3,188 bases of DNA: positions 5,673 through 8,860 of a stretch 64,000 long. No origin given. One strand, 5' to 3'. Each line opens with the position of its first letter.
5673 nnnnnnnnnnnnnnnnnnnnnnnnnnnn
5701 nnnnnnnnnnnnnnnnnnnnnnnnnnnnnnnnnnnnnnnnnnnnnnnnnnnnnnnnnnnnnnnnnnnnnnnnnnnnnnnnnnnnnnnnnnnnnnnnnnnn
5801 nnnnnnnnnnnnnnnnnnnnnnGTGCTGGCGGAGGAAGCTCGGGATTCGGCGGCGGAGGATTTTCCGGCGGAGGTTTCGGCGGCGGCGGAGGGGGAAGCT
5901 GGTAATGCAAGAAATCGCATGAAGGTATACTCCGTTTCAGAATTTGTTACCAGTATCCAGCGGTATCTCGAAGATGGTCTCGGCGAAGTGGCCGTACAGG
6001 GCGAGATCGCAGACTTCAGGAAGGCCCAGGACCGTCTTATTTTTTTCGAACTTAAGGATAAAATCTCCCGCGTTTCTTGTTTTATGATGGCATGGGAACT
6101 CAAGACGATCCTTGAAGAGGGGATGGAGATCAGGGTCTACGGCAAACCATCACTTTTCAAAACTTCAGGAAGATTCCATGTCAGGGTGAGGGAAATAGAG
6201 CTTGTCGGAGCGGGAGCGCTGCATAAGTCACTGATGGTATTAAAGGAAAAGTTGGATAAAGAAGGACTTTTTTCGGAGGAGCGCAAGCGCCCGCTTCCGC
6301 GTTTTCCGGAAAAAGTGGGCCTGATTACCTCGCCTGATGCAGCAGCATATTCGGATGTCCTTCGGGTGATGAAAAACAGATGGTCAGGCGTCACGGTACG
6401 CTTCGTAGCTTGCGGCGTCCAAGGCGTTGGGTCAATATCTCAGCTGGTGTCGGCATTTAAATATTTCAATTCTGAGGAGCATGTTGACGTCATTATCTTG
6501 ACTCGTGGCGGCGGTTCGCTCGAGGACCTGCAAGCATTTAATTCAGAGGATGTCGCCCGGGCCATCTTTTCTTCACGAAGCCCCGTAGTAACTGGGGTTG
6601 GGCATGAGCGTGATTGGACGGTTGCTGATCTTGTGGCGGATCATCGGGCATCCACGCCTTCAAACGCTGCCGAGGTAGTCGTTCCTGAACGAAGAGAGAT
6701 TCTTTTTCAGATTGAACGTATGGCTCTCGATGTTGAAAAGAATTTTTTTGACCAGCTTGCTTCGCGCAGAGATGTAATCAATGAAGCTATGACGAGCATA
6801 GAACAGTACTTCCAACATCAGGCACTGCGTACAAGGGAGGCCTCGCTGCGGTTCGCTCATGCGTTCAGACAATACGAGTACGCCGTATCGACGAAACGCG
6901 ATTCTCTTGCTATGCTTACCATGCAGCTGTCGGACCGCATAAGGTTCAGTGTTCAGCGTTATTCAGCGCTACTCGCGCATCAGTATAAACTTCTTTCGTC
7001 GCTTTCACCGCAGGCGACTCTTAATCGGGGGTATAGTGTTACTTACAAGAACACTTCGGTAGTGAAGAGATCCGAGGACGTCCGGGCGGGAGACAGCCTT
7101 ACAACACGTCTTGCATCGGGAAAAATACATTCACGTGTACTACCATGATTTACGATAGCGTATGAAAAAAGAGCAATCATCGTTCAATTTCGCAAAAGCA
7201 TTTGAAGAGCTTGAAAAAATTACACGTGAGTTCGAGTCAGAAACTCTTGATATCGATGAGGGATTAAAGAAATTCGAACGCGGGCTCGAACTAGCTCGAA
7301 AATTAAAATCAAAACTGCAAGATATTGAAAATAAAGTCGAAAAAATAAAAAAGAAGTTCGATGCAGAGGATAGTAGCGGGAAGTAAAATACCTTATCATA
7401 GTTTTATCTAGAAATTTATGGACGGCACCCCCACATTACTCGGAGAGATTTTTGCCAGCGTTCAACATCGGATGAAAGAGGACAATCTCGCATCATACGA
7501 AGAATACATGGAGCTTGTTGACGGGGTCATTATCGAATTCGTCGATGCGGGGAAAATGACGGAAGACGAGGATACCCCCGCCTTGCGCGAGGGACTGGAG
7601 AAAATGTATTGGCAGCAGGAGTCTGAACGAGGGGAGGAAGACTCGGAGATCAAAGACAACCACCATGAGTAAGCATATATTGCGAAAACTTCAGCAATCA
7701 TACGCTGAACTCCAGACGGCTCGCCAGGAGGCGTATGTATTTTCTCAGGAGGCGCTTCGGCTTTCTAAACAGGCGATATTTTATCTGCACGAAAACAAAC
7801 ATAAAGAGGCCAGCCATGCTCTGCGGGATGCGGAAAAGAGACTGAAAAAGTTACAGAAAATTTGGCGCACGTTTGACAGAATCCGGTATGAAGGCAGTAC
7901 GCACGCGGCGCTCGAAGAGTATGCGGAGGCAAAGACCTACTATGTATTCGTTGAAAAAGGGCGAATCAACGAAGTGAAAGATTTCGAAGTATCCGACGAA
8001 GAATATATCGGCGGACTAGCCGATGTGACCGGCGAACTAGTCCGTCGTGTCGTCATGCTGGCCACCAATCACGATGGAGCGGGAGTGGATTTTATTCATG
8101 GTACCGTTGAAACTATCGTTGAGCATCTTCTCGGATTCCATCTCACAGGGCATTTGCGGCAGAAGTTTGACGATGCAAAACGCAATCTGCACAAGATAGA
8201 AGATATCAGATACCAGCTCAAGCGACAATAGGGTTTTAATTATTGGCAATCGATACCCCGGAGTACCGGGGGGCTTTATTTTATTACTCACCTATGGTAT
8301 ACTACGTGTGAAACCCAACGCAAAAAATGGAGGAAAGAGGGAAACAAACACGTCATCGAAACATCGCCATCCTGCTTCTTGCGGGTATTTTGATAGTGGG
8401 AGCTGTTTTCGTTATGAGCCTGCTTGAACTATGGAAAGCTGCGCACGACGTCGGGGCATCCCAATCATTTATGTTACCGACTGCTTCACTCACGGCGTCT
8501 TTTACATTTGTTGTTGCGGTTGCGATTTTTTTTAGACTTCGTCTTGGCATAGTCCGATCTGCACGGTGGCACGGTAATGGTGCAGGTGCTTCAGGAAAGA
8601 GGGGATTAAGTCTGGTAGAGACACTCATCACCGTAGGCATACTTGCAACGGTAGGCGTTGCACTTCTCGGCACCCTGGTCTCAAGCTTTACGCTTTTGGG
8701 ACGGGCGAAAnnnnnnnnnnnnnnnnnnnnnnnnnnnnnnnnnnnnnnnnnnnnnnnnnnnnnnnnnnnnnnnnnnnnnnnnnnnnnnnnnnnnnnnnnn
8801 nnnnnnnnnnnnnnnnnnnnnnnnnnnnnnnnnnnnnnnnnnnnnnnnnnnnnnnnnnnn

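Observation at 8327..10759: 810-aa pilin-like adhesin with an unusually long, hydrophobic pre-pilin N-terminal region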

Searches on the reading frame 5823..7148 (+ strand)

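Call 4: search_protein_families(library=pfam, proteins=[window:5823-7148:+], max_evalue=0.1)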
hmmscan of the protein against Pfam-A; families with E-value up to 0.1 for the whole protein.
window:5823-7148:+ (441 aa): 3 families
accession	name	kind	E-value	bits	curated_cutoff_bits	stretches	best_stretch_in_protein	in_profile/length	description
PF02601.20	Exonuc_VII_L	-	2.3e-80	270.9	35.9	1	149-437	1-314/315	Exonuclease VII, large subunit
PF13742.12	tRNA_anti_2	-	2.7e-17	63.2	27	1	36-126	1-95/95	OB-fold nucleic acid binding domain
PF01336.31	tRNA_anti-codon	-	6.8e-07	29.6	27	1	56-128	1-75/75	OB-fold nucleic acid binding domain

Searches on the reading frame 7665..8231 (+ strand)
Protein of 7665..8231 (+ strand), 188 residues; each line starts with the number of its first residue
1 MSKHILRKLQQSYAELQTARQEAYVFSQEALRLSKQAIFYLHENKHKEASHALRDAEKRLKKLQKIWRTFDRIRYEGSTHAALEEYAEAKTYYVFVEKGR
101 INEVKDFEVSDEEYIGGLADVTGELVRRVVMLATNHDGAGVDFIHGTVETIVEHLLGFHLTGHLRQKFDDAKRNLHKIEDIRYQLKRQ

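Call 4: search_protein_families(library=pfam, proteins=[window:7665-8231:+], max_evalue=0.1)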
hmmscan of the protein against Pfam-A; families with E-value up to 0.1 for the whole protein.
window:7665-8231:+ (188 aa): 2 families
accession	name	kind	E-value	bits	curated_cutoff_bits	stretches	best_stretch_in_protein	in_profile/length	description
PF01997.21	Translin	-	1.7e-19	71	25.9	1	27-186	10-202/205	Translin family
PF10938.13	YfdX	-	0.00034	21.1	26.6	1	30-78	1-44/149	YfdX protein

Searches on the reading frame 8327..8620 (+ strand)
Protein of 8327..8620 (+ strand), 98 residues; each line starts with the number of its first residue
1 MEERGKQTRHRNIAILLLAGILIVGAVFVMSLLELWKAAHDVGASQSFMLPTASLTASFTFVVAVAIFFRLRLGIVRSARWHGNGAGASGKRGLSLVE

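Call 48: find_homologous_proteins(query=window:8327-8620:+, max_evalue=10)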
Query window:8327-8620:+: 23 candidates shared short words with the query, none scored E <= 10.

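Call 51: search_protein_families(library=pfam, proteins=[window:8327-8605:+], max_evalue=10)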
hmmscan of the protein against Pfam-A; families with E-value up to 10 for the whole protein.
window:8327-8605:+ (93 aa): 2 families
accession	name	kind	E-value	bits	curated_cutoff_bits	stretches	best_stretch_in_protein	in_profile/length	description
PF25487.1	ETR1_N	-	0.0055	17.4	27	1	5-62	31-88/97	Ethylene receptor 1-like, N-terminal domain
PF05656.20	DUF805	-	0.063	14.2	25.7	1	12-69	42-93/111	Protein of unknown function (DUF805)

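Call 52: search_protein_families(library=ncbifam, proteins=[window:8327-8605:+], max_evalue=1)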
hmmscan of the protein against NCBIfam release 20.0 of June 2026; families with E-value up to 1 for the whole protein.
window:8327-8605:+ (93 aa): 1 family
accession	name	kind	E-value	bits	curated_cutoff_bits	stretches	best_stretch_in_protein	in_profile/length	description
NF033634.1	SLATT_1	domain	0.042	13.8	41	1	4-72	14-78/132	SLATT domain-containing protein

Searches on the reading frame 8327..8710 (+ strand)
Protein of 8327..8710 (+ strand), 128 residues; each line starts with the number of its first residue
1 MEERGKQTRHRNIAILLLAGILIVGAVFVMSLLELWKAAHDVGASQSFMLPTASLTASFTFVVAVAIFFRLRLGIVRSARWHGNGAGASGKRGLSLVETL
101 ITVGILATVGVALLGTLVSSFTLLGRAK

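Call 25: search_protein_representatives(alignment_id=A1)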
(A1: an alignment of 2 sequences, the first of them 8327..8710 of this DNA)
Query: 2 sequences, 134 profile positions. Proteins with E-value up to 0.001 (for the whole library): 0; up to 1e-10: 0; up to 1e-30: 0. The best 0 are listed.

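Call 26: find_related_loci(query=A1, collection=genome_contigs, flank=3000)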
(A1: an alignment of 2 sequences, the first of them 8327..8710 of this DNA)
Query A1 (128 aa) in genome_contigs; peptide patterns used: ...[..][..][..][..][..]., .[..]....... (x = any residue, [..] = any of these).
59 stretches matched a pattern; 1 encode a relative of the query (tblastn E <= 1e-3); 1 distinct loci.
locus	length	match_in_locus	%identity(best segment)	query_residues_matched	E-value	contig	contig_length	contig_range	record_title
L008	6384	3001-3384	41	1-128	7e-18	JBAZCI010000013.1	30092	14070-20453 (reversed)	MAG: Patescibacteria group bacterium isolate SO_2017_GW1_133 NODE_6491_length_30092_cov_1.588153_OW334_2017, whole genom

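Call 27: find_related_loci(query=A1, collection=metagenome_contigs, flank=3000)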
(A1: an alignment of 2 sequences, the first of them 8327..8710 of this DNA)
Query A1 (128 aa) in metagenome_contigs; peptide patterns used: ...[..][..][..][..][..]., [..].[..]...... (x = any residue, [..] = any of these).
91 stretches matched a pattern; 1 encode a relative of the query (tblastn E <= 1e-3); 1 distinct loci.
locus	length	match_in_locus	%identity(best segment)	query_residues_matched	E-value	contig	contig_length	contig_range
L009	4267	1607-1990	41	1-128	4e-18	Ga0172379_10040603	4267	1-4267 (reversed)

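Call 75: find_homologous_proteins(query=A1, max_evalue=1)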
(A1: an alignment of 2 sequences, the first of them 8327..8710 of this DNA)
Query A1 (2 sequences): 1333 candidates shared short words with the query, none scored E <= 1.
